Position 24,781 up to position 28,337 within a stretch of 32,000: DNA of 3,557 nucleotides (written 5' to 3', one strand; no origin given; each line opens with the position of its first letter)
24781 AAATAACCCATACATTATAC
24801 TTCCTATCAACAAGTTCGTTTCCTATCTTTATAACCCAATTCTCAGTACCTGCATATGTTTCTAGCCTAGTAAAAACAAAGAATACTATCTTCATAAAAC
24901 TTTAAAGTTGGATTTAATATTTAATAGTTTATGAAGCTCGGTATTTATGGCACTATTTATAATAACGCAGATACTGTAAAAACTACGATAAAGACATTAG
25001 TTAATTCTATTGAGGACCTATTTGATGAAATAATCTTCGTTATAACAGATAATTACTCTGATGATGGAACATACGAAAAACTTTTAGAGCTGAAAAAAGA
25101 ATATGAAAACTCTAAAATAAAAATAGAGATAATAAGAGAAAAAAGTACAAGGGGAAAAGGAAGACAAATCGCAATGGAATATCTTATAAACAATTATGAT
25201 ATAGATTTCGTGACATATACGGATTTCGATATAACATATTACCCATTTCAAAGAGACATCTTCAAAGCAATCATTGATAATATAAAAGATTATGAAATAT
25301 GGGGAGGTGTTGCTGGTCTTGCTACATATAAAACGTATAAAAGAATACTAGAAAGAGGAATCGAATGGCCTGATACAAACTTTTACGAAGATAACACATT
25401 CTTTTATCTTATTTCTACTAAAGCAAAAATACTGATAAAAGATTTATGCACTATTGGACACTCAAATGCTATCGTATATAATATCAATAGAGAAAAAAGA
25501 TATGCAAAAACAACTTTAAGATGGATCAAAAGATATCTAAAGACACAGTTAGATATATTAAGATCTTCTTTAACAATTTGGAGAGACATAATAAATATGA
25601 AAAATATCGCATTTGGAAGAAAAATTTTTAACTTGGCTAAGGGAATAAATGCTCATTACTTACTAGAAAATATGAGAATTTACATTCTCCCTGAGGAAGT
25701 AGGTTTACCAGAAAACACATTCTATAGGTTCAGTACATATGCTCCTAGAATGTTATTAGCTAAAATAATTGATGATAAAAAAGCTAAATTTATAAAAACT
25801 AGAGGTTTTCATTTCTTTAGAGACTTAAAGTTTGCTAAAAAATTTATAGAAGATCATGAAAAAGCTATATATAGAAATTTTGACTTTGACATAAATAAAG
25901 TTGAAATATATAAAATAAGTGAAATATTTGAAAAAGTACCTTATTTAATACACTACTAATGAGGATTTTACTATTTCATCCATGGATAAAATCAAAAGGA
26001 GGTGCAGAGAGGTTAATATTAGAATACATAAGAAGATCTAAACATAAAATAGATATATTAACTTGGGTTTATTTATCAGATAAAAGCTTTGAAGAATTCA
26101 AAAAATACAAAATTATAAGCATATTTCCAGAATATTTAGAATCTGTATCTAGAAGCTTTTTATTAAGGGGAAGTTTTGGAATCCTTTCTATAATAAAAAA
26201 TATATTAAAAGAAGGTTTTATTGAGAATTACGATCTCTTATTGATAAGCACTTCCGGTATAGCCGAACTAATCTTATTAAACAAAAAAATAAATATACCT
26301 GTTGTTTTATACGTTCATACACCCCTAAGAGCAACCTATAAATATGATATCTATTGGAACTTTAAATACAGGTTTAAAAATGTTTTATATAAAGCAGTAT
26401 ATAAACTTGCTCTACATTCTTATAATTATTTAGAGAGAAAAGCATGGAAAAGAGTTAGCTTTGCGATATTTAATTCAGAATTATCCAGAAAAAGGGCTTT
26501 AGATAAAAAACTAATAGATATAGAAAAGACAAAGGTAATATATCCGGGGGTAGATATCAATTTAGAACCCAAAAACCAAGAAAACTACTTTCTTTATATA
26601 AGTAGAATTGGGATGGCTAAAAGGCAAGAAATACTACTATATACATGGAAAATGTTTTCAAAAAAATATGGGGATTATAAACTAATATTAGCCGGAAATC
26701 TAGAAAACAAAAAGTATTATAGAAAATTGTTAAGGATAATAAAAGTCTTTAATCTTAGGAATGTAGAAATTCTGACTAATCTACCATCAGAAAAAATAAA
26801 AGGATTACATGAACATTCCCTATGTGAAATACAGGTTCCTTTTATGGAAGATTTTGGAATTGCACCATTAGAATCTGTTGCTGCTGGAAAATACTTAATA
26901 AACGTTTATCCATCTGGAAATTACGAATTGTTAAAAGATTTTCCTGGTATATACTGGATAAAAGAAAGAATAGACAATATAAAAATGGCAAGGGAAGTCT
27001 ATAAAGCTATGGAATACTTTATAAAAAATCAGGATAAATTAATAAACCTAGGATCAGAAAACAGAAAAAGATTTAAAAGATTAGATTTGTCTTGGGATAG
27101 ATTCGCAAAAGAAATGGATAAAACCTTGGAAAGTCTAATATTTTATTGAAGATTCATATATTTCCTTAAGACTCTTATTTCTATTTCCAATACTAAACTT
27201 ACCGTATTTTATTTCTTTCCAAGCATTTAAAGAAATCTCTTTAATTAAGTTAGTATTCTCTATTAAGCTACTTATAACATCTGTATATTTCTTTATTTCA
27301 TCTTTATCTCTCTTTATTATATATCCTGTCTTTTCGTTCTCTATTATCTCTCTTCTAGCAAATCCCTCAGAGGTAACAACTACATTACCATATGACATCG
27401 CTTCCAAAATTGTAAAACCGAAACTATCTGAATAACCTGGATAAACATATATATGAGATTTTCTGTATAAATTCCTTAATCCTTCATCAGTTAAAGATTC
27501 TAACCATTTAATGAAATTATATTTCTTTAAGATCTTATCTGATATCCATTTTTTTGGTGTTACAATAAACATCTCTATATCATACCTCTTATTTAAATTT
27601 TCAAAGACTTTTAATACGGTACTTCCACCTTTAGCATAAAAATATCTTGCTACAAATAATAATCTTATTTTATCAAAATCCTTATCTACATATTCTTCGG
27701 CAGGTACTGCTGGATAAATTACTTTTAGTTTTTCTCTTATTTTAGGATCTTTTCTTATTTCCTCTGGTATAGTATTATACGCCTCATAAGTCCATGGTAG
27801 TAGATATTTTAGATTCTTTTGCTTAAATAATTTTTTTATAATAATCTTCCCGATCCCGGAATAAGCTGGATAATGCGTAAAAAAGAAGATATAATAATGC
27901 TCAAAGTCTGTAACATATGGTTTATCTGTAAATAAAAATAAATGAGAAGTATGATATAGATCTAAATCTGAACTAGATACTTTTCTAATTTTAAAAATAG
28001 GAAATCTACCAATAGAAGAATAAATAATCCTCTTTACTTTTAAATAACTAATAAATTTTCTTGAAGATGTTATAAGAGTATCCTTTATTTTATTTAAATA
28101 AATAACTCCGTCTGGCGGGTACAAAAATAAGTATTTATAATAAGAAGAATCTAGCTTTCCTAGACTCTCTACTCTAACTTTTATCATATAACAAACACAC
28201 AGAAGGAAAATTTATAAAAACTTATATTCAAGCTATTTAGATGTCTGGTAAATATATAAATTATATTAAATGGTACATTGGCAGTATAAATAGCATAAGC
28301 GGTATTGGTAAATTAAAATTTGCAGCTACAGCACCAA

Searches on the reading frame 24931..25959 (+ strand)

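Call 89: search_protein_families(library=pfam, proteins=[window:24931-25959:+], max_evalue=0.001)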
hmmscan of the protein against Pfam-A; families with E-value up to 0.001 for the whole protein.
window:24931-25959:+ (342 aa): 1 family
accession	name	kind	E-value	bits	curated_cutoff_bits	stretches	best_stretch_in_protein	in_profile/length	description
PF00535.33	Glycos_transf_2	-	2.4e-07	31.3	23.3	1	9-116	6-105/168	Glycosyl transferase family 2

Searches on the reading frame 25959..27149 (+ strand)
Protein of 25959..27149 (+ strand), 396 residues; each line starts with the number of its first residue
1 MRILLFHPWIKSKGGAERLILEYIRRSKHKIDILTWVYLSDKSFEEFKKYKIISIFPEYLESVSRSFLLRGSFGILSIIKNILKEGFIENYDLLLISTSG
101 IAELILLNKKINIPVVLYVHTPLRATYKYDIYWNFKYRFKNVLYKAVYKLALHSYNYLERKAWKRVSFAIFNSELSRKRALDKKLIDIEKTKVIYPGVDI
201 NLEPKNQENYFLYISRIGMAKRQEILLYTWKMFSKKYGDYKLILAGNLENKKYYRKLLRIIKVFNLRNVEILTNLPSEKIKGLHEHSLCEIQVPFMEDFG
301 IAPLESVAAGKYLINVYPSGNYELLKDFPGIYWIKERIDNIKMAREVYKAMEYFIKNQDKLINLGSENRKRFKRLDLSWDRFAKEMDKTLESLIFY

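Call 89: search_protein_families(library=pfam, proteins=[window:25959-27149:+], max_evalue=0.001)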
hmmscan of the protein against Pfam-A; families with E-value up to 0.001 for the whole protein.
window:25959-27149:+ (396 aa): 4 families
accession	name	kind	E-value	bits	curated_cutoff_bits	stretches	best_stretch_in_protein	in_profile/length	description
PF00534.26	Glycos_transf_1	-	7.2e-14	52.1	26.4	1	204-368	11-169/172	Glycosyl transferases group 1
PF13439.12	Glyco_transf_4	-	3.5e-10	40.6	28.5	1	14-201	2-169/170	Glycosyltransferase Family 4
PF13692.12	Glyco_trans_1_4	-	0.00011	23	27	1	209-326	2-116/142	Glycosyl transferases group 1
PF15924.11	ALG11_N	-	0.00034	21.1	29.8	0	3-46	4-48/209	ALG11 mannosyltransferase N-terminus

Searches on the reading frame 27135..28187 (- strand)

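Call 89: search_protein_families(library=pfam, proteins=[window:27135-28187:-], max_evalue=0.001)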
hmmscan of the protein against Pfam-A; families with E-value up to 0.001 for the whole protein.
window:27135-28187:- (350 aa): 2 families
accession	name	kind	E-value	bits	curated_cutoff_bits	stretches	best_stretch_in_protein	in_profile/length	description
PF00534.26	Glycos_transf_1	-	3.7e-22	79.1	26.4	1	172-322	14-169/172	Glycosyl transferases group 1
PF13692.12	Glyco_trans_1_4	-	3.2e-17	63.5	27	1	175-311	3-142/142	Glycosyl transferases group 1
